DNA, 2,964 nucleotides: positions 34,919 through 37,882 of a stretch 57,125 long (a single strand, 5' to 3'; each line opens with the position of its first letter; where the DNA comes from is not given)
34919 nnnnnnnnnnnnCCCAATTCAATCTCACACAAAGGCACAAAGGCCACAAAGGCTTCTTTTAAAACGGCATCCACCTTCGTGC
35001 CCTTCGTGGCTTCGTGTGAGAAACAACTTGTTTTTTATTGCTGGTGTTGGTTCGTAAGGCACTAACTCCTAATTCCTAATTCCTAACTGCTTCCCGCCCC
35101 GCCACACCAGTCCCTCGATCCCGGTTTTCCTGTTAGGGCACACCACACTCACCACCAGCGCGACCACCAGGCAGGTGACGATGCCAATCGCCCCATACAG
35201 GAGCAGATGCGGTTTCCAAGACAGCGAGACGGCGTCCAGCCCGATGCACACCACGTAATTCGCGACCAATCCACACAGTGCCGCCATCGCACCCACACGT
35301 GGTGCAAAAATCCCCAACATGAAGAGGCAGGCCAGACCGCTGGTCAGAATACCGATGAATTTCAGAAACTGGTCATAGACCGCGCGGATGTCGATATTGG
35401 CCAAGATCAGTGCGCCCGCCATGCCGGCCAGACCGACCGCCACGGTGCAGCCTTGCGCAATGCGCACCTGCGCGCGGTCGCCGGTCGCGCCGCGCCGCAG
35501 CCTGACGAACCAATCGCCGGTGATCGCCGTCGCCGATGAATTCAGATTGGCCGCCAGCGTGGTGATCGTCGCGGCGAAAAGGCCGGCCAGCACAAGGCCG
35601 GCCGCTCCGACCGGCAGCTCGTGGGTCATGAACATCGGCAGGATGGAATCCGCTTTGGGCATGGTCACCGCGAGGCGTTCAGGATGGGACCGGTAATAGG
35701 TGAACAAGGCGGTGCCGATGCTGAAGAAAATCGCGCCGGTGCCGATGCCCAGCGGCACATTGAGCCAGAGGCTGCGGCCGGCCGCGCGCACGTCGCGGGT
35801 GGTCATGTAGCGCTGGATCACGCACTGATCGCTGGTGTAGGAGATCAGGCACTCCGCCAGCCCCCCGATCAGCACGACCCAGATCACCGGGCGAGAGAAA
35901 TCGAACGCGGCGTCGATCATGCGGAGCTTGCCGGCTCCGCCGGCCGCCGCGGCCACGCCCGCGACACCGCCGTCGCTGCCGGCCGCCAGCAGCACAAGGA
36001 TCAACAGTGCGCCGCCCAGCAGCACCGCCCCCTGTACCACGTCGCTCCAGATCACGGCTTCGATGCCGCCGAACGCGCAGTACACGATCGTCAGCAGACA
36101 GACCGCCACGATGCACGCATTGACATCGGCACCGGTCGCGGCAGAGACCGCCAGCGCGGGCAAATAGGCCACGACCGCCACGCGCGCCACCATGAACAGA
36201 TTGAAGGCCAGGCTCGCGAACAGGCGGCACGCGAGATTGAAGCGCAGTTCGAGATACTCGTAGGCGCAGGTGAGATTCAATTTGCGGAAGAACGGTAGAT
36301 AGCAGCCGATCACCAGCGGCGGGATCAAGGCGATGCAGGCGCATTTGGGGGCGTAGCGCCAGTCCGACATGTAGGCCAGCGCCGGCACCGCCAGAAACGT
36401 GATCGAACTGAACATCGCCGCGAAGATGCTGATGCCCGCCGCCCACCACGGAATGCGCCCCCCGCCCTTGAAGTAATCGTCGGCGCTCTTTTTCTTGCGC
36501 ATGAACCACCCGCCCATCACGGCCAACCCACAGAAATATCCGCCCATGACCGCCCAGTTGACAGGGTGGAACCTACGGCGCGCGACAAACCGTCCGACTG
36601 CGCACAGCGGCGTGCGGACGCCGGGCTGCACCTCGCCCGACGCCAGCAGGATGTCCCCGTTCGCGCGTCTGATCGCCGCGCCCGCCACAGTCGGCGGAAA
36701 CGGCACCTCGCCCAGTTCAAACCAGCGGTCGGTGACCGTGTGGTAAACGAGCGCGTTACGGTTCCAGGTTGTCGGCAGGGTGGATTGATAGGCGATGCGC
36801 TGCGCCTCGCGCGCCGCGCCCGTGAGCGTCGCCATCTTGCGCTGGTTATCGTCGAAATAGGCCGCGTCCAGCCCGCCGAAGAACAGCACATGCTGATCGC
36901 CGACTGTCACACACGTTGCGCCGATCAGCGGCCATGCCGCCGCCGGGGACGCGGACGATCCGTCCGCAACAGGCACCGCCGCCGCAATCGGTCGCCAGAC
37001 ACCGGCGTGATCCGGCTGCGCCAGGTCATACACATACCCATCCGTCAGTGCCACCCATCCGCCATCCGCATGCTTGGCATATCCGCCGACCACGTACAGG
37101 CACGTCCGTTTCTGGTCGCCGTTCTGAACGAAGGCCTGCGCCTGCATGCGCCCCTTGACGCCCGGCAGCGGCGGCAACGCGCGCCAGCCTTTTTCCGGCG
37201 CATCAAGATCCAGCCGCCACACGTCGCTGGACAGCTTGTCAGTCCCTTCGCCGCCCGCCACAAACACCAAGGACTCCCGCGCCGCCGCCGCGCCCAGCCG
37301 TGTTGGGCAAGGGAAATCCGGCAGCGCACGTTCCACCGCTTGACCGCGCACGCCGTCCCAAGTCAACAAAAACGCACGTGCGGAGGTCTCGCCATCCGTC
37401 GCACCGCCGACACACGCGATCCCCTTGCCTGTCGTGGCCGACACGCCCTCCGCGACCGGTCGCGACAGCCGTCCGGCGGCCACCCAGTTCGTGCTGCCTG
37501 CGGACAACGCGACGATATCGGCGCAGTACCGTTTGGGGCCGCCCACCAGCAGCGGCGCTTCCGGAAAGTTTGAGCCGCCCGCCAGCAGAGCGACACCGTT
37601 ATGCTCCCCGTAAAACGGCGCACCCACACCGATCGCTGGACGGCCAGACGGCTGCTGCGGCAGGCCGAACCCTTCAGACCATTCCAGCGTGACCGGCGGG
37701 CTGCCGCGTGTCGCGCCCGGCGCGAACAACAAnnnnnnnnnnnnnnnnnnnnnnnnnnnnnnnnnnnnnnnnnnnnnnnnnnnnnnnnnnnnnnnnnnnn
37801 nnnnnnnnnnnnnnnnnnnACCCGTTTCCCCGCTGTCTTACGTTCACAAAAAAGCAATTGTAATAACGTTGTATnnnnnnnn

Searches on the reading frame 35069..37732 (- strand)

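Call 56: search_protein_families(library=pfam, proteins=[window:35069-37732:-], max_evalue=0.00001)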
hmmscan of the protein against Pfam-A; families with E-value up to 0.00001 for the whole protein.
window:35069-37732:- (887 aa): 6 families
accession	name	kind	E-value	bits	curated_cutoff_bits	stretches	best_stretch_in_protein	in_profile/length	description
PF00474.23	SSF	-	1.7e-33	116.5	22.8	1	420-823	1-404/406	Sodium:solute symporter family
PF24996.1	NANM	-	3e-33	115.6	45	2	138-382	2-222/350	N-acetylneuraminate epimerase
PF13964.12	Kelch_6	-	3e-07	30.6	25.3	0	149-190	8-47/50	Kelch motif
PF13418.12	Kelch_4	-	3.6e-06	27.3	21.6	0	155-190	14-48/49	Galactose oxidase, central domain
PF24681.1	Kelch_KLHDC2_KLHL20_DRC7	-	3.8e-06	26.8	50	0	101-295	7-180/221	KLHDC2/KLHL20/DRC7 Kelch-repeats domain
PF01344.31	Kelch_1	-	8.9e-06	25.6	20.1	0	210-238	12-35/46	Kelch motif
